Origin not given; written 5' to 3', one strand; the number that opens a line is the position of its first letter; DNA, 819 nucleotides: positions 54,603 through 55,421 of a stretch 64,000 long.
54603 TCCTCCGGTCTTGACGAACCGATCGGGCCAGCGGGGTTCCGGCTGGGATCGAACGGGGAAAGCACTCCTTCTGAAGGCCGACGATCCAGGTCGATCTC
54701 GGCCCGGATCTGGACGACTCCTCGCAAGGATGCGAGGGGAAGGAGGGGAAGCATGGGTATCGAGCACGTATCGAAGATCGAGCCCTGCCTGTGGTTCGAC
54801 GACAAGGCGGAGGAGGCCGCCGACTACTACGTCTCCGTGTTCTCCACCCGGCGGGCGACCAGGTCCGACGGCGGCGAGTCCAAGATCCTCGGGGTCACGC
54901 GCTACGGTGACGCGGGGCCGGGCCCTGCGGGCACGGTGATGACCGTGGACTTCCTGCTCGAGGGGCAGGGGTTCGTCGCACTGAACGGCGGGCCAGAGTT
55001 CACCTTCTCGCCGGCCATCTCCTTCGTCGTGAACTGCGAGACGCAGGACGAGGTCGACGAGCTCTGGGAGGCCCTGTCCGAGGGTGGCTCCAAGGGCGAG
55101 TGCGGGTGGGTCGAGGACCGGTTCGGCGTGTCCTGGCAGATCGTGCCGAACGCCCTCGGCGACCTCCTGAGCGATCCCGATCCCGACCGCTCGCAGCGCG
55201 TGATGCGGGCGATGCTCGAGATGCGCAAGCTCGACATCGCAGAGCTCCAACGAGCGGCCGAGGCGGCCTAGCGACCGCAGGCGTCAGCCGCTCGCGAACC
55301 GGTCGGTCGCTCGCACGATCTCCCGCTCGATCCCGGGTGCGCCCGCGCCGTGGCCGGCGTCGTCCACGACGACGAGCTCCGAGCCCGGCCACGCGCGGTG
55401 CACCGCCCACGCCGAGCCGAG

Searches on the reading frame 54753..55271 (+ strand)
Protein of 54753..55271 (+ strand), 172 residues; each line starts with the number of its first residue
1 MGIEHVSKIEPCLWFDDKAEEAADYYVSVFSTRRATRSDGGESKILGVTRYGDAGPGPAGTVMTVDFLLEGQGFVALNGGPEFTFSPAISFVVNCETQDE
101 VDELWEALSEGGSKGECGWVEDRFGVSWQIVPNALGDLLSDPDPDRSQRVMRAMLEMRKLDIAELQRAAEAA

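Call 28: find_encoding_contigs(protein=window:54753-55271:+, flank=10000, max_places=6)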
Protein window:54753-55271:+ (172 aa): no gene with exactly this product is on record in the collection.
